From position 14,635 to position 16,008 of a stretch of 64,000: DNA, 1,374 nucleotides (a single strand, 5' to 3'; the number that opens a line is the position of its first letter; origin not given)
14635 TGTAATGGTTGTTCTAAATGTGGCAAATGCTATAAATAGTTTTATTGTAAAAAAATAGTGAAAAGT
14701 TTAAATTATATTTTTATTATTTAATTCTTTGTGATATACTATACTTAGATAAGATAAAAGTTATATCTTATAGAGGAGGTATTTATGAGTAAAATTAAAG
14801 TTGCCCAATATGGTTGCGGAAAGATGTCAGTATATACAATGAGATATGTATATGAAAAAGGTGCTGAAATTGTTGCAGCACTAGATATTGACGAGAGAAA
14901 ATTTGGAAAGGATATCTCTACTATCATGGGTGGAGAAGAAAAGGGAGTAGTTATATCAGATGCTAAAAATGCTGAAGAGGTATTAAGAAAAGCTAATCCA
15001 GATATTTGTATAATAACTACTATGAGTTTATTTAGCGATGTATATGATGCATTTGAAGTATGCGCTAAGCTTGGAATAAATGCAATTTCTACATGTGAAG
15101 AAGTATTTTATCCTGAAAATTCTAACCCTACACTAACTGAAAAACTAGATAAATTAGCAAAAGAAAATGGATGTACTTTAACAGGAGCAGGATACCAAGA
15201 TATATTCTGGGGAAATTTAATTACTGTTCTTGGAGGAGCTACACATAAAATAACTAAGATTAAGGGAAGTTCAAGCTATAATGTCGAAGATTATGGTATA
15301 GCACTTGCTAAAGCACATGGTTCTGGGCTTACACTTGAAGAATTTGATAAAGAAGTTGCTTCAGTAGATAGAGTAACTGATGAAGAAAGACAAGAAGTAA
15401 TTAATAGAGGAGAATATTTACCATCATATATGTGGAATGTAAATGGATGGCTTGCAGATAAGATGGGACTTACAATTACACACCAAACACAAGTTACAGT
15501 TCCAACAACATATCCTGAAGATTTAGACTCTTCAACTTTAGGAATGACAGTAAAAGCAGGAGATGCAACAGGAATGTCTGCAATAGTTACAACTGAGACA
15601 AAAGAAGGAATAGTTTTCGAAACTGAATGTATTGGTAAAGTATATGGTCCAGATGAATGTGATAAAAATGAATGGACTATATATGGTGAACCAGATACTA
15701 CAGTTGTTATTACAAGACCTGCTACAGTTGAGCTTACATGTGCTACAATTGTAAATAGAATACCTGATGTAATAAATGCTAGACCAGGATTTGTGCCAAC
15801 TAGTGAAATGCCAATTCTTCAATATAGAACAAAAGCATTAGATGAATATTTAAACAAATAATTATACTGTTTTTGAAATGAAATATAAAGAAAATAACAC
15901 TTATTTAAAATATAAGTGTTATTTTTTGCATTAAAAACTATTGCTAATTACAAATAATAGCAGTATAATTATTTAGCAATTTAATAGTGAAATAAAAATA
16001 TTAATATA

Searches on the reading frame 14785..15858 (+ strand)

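Call 3: search_protein_families(library=pfam, proteins=[window:14785-15858:+], max_evalue=0.01)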
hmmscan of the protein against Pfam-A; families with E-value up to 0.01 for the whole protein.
window:14785-15858:+ (358 aa): 1 family
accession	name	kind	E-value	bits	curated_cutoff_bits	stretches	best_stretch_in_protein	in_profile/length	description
PF19328.4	DAP_DH_C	-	1.2e-10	41.8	23.3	2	226-346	73-194/206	2,4-diaminopentanoate dehydrogenase C-terminal domain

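Call 4: search_protein_families(library=ncbifam, proteins=[window:14785-15858:+], max_evalue=0.01)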
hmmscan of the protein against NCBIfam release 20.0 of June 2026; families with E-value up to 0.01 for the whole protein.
window:14785-15858:+ (358 aa): 5 families
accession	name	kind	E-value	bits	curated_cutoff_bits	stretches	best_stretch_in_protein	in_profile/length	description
NF040740.1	ornith_Ord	equivalog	2.4e-39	135.7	400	1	4-345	1-330/335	2,4-diaminopentanoate dehydrogenase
TIGR00036.1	dapB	equivalog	2.8e-05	23.8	122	1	4-101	2-100/270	4-hydroxy-tetrahydrodipicolinate reductase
NF003993.0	PRK05472.2-2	equivalog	0.003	17.1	217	1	9-101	89-173/212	redox-sensing transcriptional repressor Rex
NF003994.0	PRK05472.2-3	equivalog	0.0038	16.6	130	1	20-79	105-156/217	redox-sensing transcriptional repressor Rex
NF003995.0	PRK05472.2-4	subfamily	0.0089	15.6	126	0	4-81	84-155/213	redox-sensing transcriptional repressor Rex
